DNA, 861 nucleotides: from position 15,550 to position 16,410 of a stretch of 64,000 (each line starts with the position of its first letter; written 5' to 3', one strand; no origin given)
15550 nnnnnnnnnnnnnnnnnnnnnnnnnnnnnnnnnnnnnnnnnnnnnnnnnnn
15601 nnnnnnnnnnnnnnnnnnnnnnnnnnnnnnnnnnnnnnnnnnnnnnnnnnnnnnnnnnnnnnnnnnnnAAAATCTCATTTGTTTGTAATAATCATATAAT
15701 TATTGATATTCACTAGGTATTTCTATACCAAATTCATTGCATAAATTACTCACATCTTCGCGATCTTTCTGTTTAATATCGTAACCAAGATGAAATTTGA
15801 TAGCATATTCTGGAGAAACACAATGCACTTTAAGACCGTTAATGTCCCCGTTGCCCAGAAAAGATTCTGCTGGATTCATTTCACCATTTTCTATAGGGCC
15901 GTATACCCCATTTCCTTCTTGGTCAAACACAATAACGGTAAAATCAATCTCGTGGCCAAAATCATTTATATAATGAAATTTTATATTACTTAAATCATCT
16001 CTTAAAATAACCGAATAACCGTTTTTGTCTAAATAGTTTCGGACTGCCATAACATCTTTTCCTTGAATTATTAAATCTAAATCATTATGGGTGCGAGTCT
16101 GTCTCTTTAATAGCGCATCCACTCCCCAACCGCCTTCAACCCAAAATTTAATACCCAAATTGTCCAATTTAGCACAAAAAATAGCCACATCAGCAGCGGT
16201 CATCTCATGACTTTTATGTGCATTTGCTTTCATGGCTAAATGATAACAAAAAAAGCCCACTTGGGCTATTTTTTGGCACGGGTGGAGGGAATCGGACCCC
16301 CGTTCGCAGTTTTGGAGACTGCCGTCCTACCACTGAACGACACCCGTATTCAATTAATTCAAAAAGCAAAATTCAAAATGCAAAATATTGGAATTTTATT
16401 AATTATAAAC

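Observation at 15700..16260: Lnu(A)/LinA-like lincosamide nucleotidyltransferase homolog next to tRNA-Trp, with a Nudix hydrolase immediately downstream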

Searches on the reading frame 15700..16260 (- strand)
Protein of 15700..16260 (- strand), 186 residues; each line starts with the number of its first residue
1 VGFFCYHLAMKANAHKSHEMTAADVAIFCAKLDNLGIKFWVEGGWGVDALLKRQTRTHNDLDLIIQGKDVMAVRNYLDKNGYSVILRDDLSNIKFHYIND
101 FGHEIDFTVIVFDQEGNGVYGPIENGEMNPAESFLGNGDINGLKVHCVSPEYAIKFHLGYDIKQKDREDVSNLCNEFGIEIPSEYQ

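Call 4: search_protein_families(library=pfam, proteins=[window:15700-16260:-], max_evalue=0.1)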
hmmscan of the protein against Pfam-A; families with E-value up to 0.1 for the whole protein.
window:15700-16260:- (186 aa): 3 families
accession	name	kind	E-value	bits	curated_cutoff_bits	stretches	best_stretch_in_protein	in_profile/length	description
PF10706.15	Aminoglyc_resit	-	8.4e-29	101.1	21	1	29-173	6-149/149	Aminoglycoside-2''-adenylyltransferase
PF14907.12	NTP_transf_5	-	0.0039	17.2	31.2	1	54-109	90-143/249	Uncharacterised nucleotidyltransferase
PF05741.18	zf-nanos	-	0.09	13.5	27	0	4-33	3-32/54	Nanos RNA binding domain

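Call 5: search_protein_families(library=ncbifam, proteins=[window:15700-16260:-], max_evalue=0.1)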
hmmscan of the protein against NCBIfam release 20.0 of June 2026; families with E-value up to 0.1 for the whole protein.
window:15700-16260:- (186 aa): 8 families
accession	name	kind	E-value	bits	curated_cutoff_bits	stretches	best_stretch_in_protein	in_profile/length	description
NF000017.1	linco_LnuD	exception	9.4e-27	94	325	1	33-186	15-164/164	lincosamide nucleotidyltransferase Lnu(D)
NF000141.1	linco_LnuC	exception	1.8e-25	89.8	300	1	27-186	10-164/164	lincosamide nucleotidyltransferase Lnu(C)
NF000061.1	linco_LnuP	exception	4e-24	85.6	300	1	33-186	15-164/166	lincosamide nucleotidyltransferase Lnu(P)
NF000153.1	linco_LnuAN2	exception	1.8e-17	63.6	340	1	21-172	8-157/170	lincosamide nucleotidyltransferase Lnu(AN2)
NF000236.1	linco_LnuA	exception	2.7e-17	63.2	300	1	17-173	3-157/161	lincosamide nucleotidyltransferase Lnu(A)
NF000478.2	linco_LnuE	exception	5.4e-14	52.7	350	1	29-174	15-158/160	lincosamide nucleotidyltransferase Lnu(E)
NF000064.3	ANT_2pp_Ia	exception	1.1e-06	28.8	350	1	30-85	14-69/177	aminoglycoside nucleotidyltransferase ANT(2'')-Ia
TIGR01565.1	homeo_ZF_HD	subfamily_domain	0.023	14.6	57.45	0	152-180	19-45/58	homeobox domain, ZF-HD class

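Call 6: search_solved_structures(query=window:15700-16260:-, max_evalue=1, show_alignments=3)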
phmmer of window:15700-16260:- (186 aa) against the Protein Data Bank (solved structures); distinct sequences matched with E-value up to 1: 6.
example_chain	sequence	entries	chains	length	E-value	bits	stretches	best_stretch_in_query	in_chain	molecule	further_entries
4wh5_A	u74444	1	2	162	3.2e-15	59.7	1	17-173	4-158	Lincosamide resistance protein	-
4fo1_A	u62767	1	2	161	3.4e-15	59.6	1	19-173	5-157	Lincosamide resistance protein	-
4xje_A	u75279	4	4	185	2.2e-06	30.9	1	15-69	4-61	AadB | AAD(2''),Gentamicin 2''-nucleotidyltransferase,Gentamicin resistance protein | Aminoglycoside Nucleotidyltransferase (2"")-Ia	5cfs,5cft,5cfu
4wqk_A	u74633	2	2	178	1.1e-05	28.5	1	29-69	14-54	2''-aminoglycoside nucleotidyltransferase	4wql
5kqj_A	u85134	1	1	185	1.2e-05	28.4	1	29-69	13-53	2''-aminoglycoside nucleotidyltransferase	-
5uvd_A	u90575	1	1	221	0.2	14.7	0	23-68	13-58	Nucleotidyltransferase-like protein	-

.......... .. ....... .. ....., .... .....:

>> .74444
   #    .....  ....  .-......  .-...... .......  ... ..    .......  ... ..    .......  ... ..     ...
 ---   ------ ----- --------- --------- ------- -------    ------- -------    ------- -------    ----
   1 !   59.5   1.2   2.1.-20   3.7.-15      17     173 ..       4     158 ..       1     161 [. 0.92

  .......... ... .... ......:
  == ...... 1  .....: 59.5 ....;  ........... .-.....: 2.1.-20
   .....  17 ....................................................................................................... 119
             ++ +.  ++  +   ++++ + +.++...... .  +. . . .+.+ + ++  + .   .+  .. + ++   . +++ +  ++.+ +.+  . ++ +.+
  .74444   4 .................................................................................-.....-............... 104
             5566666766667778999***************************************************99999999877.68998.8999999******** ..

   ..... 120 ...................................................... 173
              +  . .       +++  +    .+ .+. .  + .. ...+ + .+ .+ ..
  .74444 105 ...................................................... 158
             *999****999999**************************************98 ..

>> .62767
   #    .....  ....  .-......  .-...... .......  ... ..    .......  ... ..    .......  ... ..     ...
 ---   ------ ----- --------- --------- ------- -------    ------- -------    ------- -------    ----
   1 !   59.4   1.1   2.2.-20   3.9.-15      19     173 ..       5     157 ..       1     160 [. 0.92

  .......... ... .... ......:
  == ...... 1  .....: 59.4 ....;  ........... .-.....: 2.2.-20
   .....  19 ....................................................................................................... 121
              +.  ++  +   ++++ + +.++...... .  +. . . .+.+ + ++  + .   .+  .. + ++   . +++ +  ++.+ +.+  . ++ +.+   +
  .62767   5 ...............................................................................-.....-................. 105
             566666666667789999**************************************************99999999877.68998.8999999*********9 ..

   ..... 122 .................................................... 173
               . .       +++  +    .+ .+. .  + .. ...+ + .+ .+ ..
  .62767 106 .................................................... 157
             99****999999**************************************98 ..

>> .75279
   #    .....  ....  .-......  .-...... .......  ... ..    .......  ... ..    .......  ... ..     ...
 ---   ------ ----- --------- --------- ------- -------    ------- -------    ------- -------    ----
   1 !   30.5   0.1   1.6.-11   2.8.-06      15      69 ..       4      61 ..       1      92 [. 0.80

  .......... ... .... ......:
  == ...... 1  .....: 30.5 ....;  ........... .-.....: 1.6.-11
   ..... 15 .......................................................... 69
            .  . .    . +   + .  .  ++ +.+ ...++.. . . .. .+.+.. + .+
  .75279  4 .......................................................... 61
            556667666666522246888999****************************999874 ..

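Call 7: find_homologous_proteins(query=window:15700-16260:-)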
Query window:15700-16260:- (186 aa): 78 proteins with E <= 0.001 among 134 candidates.
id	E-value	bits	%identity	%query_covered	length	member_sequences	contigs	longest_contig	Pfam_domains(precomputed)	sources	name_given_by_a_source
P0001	1.0e-92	327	81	95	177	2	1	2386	PF10706.16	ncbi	-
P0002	9.0e-66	239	58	91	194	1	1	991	PF14907.13,PF10706.16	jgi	jgi:lincosamide nucleotidyltransferase A/C/D/E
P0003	1.0e-64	236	59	91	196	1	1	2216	PF14907.13,PF10706.16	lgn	-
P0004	8.2e-64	233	58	91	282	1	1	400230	PF10706.16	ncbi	-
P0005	2.2e-62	228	57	93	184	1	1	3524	PF14907.13,PF10706.16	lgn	-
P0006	4.8e-59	217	57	90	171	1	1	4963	PF10706.16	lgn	-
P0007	4.3e-57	211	59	87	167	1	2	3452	PF10706.16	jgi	jgi:lincosamide nucleotidyltransferase A/C/D/E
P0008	1.3e-55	206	52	98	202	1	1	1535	PF10706.16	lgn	-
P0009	2.4e-49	186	53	89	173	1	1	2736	PF14907.13,PF10706.16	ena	-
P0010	4.6e-49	185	52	88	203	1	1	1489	PF14907.13,PF10706.16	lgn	-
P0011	9.4e-49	184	49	89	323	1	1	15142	PF10706.16,PF00293.35,PF14815.13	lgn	-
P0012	1.8e-48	183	51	89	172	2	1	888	PF10706.16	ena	-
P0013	8.8e-48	181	52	89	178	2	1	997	PF14907.13,PF10706.16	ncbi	-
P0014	1.9e-46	176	49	89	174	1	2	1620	PF10706.16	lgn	-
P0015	2.4e-46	176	52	89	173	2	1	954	PF10706.16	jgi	jgi:lincosamide nucleotidyltransferase A/C/D/E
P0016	2.9e-46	176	50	89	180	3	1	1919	PF10706.16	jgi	jgi:lincosamide nucleotidyltransferase A/C/D/E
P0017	8.0e-46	174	51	89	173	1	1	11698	PF14907.13,PF10706.16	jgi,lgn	jgi:lincosamide nucleotidyltransferase A/C/D/E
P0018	4.3e-45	172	50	83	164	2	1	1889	PF10706.16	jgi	jgi:lincosamide nucleotidyltransferase A/C/D/E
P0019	4.9e-45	172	51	89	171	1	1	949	PF14907.13,PF10706.16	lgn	-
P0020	7.1e-45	171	49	89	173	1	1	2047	PF14907.13,PF10706.16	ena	-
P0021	1.0e-44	171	49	89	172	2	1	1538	PF10706.16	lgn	-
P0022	1.5e-41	160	48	90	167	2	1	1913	PF14907.13,PF10706.16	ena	-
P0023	8.2e-39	151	48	91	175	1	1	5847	PF14907.13,PF10706.16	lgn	-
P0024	3.1e-35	140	43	91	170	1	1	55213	PF14907.13,PF10706.16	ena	-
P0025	3.7e-31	126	40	89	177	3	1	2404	PF14907.13,PF10706.16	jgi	-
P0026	3.8e-31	126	41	90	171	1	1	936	PF14907.13,PF10706.16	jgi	jgi:lincosamide nucleotidyltransferase A/C/D/E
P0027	6.6e-31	126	39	90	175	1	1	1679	PF14907.13,PF10706.16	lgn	-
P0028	7.3e-31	125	40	90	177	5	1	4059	PF14907.13,PF10706.16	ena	-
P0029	3.5e-30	123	40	90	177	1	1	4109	PF14907.13,PF10706.16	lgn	-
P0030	2.8e-29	120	39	90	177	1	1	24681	PF14907.13,PF10706.16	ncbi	-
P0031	4.4e-29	120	41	90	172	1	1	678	PF14907.13,PF10706.16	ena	-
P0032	6.8e-28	116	39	90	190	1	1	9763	PF14907.13,PF10706.16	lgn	-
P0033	8.0e-27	112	35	90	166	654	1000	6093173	PF14907.13,PF10706.16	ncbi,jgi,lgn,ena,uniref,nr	ncbi:nucleotidyltransferase family protein [Prevotella copri]|jgi:lincosamide nucleotidyltransferase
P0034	6.9e-26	109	42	89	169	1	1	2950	PF10706.16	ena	-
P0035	3.2e-25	107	42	89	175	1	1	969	PF10706.16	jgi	jgi:lincosamide nucleotidyltransferase A/C/D/E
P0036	5.6e-25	106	42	89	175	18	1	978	PF10706.16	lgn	-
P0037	1.1e-24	105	41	89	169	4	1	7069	PF10706.16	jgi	-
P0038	4.8e-24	103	41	90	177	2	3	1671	PF10706.16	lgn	-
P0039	7.2e-24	103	36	90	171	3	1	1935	PF14907.13,PF10706.16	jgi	jgi:lincosamide nucleotidyltransferase A/C/D/E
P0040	1.3e-23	102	36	90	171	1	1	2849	PF10706.16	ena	-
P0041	3.2e-23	101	37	87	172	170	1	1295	PF14907.13,PF10706.16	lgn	-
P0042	3.7e-23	100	41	89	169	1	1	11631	PF10706.16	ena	-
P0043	5.8e-23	100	36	81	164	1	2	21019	PF14907.13,PF10706.16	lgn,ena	-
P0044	6.8e-23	99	38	81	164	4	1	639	PF14907.13,PF10706.16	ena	-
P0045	7.6e-23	99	38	87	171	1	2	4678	PF14907.13,PF10706.16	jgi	jgi:lincosamide nucleotidyltransferase A/C/D/E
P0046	6.3e-22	96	34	81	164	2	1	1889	PF10706.16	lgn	-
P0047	1.1e-21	96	32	90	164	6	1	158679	PF14907.13,PF10706.16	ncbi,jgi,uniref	ncbi:nucleotidyltransferase domain-containing protein [Lacrimispora sp.]|uniref:nucleotidyltransfera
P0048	1.5e-21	95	34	88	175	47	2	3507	PF14907.13,PF10706.16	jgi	jgi:lincosamide nucleotidyltransferase A/C/D/E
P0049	2.3e-21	95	37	85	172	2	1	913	PF10706.16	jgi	jgi:lincosamide nucleotidyltransferase A/C/D/E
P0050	2.4e-21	94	37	81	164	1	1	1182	PF14907.13,PF10706.16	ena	-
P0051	2.5e-21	94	37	81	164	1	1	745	PF14907.13,PF10706.16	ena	-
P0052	4.2e-21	94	35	90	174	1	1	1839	PF14907.13,PF10706.16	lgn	-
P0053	6.9e-21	93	36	81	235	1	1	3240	PF14907.13,PF10706.16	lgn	-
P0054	9.5e-21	93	34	81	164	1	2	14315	PF14907.13,PF10706.16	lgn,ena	-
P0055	1.1e-20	92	35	81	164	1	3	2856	PF14907.13,PF10706.16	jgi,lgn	-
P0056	1.2e-20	92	36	81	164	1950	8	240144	PF14907.13,PF10706.16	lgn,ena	-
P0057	5.4e-20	90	34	81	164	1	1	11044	PF10706.16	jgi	jgi:lincosamide nucleotidyltransferase A/C/D/E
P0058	6.2e-20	90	35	88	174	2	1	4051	PF10706.16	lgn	-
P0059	7.2e-20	90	34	81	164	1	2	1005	PF14907.13,PF10706.16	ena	-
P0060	8.0e-20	89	33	81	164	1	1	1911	PF14907.13,PF10706.16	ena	-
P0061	8.0e-20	89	33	81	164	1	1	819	PF14907.13,PF10706.16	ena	-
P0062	1.0e-19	89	33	81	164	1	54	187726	PF14907.13,PF10706.16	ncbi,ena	-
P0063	1.1e-19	89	33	81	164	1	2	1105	PF14907.13,PF10706.16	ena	-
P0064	1.1e-19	89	33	81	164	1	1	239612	PF14907.13,PF10706.16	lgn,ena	-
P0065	1.7e-19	88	33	81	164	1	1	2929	PF14907.13,PF10706.16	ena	-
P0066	2.1e-19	88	33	81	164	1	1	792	PF14907.13,PF10706.16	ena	-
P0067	2.1e-19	88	33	81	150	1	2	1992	PF14907.13,PF10706.16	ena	-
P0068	5.6e-19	87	33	81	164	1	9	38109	PF14907.13,PF10706.16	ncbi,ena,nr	ncbi:MAG: lincosamide nucleotidyltransferase Lnu(C) [Clostridia bacterium]|nr:lincosamide nucleotidy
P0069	6.0e-19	87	33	81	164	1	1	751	PF14907.13,PF10706.16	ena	-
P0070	9.3e-19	86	35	81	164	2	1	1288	PF14907.13,PF10706.16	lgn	-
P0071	1.3e-17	82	37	90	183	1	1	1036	PF10706.16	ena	-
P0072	2.0e-17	82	35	90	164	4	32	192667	PF14907.13,PF10706.16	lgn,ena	-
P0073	3.6e-16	78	37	86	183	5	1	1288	PF10706.16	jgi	jgi:lincosamide nucleotidyltransferase A/C/D/E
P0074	2.8e-15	75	33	83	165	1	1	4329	PF10706.16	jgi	jgi:lincosamide nucleotidyltransferase A/C/D/E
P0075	1.7e-14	72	31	72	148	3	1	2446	PF14907.13,PF10706.16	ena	-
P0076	1.4e-13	69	34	88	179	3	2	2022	PF10706.16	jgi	jgi:lincosamide nucleotidyltransferase A/C/D/E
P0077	8.9e-13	66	36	76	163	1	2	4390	PF10706.16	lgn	-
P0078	3.9e-12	64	36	63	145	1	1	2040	PF10706.16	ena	-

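Call 11: find_encoding_contigs(protein=P0011, flank=6000)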
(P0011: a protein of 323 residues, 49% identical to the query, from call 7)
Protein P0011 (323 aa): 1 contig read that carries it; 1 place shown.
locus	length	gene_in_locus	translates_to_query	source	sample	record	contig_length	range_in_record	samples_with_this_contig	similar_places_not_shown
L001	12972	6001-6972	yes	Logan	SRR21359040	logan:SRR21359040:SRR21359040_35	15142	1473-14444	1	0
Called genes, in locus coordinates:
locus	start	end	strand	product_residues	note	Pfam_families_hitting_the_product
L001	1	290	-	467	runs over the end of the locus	PF11074:DUF2779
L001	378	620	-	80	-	-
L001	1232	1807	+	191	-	PF01872:RibD_C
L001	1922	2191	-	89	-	PF03083:MtN3_slv, PF04193:PQ-loop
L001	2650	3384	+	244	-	-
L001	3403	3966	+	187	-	PF06821:Ser_hydrolase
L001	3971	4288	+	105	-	-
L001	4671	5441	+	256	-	-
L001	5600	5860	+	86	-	-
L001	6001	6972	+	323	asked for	PF00293:NUDIX, PF14815:NUDIX_4 (weak), PF10706:Aminoglyc_resit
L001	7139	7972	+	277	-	PF04794:YdjC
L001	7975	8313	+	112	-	PF13787:HXXEE (weak)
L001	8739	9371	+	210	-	PF08843:AbiEii (faint)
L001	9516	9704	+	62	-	PF07237:DUF1428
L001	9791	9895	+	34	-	-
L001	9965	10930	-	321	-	PF02661:Fic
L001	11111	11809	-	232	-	-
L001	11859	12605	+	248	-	-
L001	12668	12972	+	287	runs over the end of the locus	-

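Call 12: find_encoding_contigs(protein=P0004, flank=6000)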
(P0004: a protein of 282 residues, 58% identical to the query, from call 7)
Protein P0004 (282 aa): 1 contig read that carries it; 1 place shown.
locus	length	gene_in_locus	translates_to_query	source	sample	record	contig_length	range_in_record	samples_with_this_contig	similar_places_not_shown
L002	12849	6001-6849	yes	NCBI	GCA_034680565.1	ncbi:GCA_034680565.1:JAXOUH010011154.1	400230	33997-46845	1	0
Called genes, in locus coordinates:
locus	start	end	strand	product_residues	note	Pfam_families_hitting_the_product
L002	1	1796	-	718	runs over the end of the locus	-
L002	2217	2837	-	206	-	PF02163:Peptidase_M50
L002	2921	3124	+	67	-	PF00830:Ribosomal_L28 (faint)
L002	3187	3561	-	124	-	PF13451:zf_Tbcl, PF23477:zf_Tbcl_2 (weak)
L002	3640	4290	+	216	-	PF13177:DNA_pol3_delta2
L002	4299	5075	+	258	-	PF25063:ARM_TT21_C (weak), PF23914:TPR_CcmH_CycH (faint), PF13432:TPR_16, PF14559:TPR_19 (weak), PF13431:TPR_17 (weak), PF00515:TPR_1 (weak), PF13424:TPR_12 (weak), PF07719:TPR_2 (weak), +6 more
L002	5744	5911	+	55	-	PF00471:Ribosomal_L33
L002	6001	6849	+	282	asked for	PF10706:Aminoglyc_resit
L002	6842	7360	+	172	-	PF02223:Thymidylate_kin (faint), PF13238:AAA_18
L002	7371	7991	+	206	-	PF00398:RrnaAD (weak), PF09445:Methyltransf_15 (weak), PF13847:Methyltransf_31 (weak), PF08241:Methyltransf_11 (weak), PF13649:Methyltransf_25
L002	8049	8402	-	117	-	-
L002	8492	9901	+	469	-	PF13620:CarboxypepD_reg, PF13715:CarbopepD_reg_2, PF09992:NAGPA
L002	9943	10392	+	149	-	-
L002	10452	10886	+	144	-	PF06983:3-dmu-9_3-mt, PF00903:Glyoxalase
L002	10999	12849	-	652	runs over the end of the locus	-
